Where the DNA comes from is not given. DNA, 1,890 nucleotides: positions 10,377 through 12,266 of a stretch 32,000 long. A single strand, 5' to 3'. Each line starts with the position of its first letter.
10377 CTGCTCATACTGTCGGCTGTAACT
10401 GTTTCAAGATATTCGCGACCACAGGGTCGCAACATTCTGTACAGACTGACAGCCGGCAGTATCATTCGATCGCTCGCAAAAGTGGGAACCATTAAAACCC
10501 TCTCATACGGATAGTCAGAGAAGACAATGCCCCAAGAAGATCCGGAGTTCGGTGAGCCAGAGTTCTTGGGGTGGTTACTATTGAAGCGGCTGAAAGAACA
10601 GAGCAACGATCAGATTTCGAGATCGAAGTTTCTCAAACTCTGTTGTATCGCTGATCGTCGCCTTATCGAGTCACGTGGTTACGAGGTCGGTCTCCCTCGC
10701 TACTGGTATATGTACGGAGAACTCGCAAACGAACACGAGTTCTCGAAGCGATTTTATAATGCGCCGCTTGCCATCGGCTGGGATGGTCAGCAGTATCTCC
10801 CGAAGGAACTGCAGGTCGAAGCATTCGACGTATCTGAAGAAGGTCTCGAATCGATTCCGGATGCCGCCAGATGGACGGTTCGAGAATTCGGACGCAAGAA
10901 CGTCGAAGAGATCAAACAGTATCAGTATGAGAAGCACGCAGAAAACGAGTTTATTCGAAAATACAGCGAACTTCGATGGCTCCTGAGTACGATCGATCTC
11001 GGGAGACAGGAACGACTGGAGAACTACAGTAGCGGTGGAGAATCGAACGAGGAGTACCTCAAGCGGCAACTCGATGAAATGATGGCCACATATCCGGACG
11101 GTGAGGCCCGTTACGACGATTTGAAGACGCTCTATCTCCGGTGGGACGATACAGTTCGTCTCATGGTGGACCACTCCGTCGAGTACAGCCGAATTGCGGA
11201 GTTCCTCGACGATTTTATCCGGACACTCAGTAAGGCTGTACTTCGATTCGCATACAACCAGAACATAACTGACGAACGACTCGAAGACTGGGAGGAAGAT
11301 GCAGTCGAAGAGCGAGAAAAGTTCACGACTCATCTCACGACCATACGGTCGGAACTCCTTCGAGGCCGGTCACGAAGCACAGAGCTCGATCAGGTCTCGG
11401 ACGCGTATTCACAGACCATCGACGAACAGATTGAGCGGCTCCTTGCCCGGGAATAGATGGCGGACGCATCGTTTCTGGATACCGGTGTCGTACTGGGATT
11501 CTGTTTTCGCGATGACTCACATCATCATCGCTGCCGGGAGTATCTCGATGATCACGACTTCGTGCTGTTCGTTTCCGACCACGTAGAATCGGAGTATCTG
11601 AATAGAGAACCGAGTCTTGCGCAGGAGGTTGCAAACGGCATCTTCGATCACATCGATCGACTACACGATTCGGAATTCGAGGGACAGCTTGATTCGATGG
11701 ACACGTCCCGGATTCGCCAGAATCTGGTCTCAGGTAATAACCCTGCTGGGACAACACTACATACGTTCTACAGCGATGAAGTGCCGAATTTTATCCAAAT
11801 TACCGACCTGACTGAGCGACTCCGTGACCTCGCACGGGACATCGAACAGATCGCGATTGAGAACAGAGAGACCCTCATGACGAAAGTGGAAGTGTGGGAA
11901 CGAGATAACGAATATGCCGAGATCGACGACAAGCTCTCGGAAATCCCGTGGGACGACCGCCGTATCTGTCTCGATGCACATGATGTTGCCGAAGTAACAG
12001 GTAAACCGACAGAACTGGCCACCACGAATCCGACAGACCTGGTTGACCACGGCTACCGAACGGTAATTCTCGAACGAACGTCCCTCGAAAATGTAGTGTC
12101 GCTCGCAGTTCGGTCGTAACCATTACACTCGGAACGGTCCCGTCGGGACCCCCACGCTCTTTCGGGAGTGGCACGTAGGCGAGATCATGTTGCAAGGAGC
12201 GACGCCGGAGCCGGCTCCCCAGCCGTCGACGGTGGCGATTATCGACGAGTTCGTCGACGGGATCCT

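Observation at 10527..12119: Translationally coupled two-gene cassette: 309-aa unknown protein plus insertion-bearing PIN-like protein (candidate novel TA or defence module)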

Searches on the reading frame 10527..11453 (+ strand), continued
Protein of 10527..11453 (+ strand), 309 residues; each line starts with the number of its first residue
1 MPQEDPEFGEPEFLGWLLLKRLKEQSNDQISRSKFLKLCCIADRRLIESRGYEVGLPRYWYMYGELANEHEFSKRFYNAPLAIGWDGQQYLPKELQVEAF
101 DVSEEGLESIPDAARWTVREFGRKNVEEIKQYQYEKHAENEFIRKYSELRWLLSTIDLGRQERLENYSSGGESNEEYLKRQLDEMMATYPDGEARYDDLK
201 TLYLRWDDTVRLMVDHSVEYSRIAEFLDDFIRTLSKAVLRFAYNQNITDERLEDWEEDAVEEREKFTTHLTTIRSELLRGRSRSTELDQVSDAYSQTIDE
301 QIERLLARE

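Call 91: get_annotated_region(hit=H2, flank=6000)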
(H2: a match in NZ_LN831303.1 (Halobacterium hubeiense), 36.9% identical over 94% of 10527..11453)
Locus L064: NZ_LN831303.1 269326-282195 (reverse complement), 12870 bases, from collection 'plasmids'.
description: Halobacterium hubeiense strain JI20-1 plasmid pSTJ001, complete sequence
organism: Halobacterium hubeiense (NCBI taxid 1407499)
taxonomy: Archaea; Euryarchaeota; Halobacteria; Halobacteriales; Halobacteriaceae; Halobacterium; Halobacterium hubeiense
host: -; source: -; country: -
typing (MOB-suite, as given by PLSDB): non-mobilizable
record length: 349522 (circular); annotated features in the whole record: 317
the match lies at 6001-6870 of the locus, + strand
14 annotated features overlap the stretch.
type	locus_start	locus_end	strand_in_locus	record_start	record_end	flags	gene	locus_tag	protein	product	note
CDS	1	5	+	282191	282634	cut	-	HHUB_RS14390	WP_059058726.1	universal stress protein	-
CDS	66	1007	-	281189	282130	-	ddh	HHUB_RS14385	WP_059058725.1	D-2-hydroxyacid dehydrogenase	GO:0019752 - carboxylic acid metabolic process [Evidence IEA]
CDS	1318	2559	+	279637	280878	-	-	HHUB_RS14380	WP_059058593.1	RNA-guided endonuclease TnpB family protein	-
CDS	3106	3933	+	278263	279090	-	-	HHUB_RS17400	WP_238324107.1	hypothetical protein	-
CDS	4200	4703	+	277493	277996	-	-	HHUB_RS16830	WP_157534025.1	hypothetical protein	-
CDS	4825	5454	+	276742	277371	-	-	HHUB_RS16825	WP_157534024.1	hypothetical protein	-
CDS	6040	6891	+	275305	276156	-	-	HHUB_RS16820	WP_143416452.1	hypothetical protein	-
CDS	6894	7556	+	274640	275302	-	-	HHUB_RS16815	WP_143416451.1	hypothetical protein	-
CDS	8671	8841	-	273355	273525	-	-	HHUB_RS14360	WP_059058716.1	DUF5786 family protein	-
CDS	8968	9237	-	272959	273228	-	-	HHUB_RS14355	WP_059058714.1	amphi-Trp domain-containing protein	-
CDS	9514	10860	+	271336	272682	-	-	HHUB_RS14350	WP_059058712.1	ribonuclease J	-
CDS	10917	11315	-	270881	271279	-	-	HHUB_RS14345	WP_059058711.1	hypothetical protein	-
CDS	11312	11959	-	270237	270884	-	-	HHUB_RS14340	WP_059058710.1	hypothetical protein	-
CDS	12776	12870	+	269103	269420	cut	-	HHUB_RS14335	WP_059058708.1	DNA-directed RNA polymerase subunit M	-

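Call 93: search_protein_families(library=phrogs, alignment_id=A3, max_evalue=0.05)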
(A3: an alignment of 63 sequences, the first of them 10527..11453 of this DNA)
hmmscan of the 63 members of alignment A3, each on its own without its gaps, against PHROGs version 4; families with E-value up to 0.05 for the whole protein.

A. member 1, window:10527-11453:+ (309 aa): 2 families
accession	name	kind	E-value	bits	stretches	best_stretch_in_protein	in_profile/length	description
phrog_18144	-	unknown function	0.031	15.1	0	124-191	75-141/167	-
phrog_18289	-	unknown function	0.039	15.4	0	155-193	7-45/90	-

B. families by the number of members that match (of 63 scanned): 14 families
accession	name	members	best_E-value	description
phrog_1281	-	2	0.016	-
phrog_18479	-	1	0.0046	-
phrog_32584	-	1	0.0061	-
phrog_36989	-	1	0.0076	-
phrog_36631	-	1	0.0077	-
phrog_16569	-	1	0.0095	virion structural protein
phrog_32660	-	1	0.0096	-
phrog_1826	-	1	0.01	-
phrog_14790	-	1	0.022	-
phrog_4577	-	1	0.023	tail protein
phrog_36829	-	1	0.028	-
phrog_18144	-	1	0.031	-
phrog_16734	-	1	0.031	-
phrog_18289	-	1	0.039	-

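Call 94: search_protein_families(library=ncbifam, alignment_id=A3, max_evalue=0.05)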
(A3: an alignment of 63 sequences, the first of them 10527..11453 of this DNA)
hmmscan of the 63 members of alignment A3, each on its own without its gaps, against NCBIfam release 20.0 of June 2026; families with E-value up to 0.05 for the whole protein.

A. member 1, window:10527-11453:+ (309 aa): 2 families
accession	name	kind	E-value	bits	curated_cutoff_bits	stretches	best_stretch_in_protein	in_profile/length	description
NF053713.1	helicas_STM2767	equivalog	0.011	14.2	550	1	193-265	45-115/665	STM2767 family DEAD/DEAH box helicase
NF004315.1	PRK05710.1-4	equivalog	0.012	15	250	1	191-236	49-94/274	tRNA glutamyl-Q(34) synthetase GluQRS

B. families by the number of members that match (of 63 scanned): 15 families
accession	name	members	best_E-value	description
NF047745.1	SocA_antitoxin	2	0.00056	type VI toxin-antitoxin system SocA family antitoxin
TIGR04119.1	CXXX_matur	1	0.0086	CXXX repeat peptide maturase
NF041489.1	sigO_reg_RsoA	1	0.01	sigma-O factor regulator RsoA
NF053713.1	helicas_STM2767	1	0.011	STM2767 family DEAD/DEAH box helicase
TIGR03939.1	PGA_TPR_OMP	1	0.011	poly-beta-1,6 N-acetyl-D-glucosamine export porin PgaA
NF010682.0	PRK14082.1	1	0.011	hypothetical protein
NF004315.1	PRK05710.1-4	1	0.012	tRNA glutamyl-Q(34) synthetase GluQRS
TIGR01639.1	P_fal_TIGR01639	1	0.014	Plasmodium falciparum uncharacterized domain TIGR01639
NF033126.1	ANT_3pp_AadA1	1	0.021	ANT(3'')-Ia family aminoglycoside nucleotidyltransferase AadA1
TIGR00383.1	corA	1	0.022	magnesium/cobalt transporter CorA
NF040846.1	SAS049_fam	1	0.032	SAS049 family protein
NF048014.1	antitoxin_DarG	1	0.034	type II toxin-antitoxin system antitoxin DNA ADP-ribosyl glycohydrolase DarG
NF053580.1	deacetylase_VimE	1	0.048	UDP-2,3-diacetamido-2,3-dideoxy-alpha-D-glucuronate deacetylase VimE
NF041920.1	DmpI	1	0.049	4-oxalocrotonate tautomerase DmpI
NF051464.1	tail_spec_CT441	1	0.05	tail-specific protease Tsp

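Call 111: search_solved_structures(query=L007:7703-9922:+, max_evalue=0.01)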
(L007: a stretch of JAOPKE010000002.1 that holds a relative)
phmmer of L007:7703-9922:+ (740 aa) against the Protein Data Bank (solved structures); distinct sequences matched with E-value up to 0.01: 2.
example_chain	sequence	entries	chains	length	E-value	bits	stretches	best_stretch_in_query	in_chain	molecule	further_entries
9jfl_B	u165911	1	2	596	5.5e-18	68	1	80-320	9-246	DUF262 domain-containing protein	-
6jiv_D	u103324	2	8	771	0.0022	19.7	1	90-167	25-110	SspE protein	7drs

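Call 112: search_solved_structures(query=L010:4431-5117:-, max_evalue=0.01)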
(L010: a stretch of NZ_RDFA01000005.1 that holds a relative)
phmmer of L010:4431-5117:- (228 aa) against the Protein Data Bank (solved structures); distinct sequences matched with E-value up to 0.01: 1.
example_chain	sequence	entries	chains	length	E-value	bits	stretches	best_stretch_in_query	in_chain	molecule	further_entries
8an4_A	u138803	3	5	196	0.009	19.3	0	23-76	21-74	Bacterial toxin | Nucleotidyl transferase AbiEii/AbiGii toxin family protein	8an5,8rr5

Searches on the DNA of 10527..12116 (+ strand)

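Call 85: search_dna_similar(query=window:10527-12116:+, collection=plasmids, mode=distant, max_rows=20)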
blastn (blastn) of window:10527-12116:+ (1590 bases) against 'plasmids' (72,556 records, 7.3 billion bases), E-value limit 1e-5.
No match.
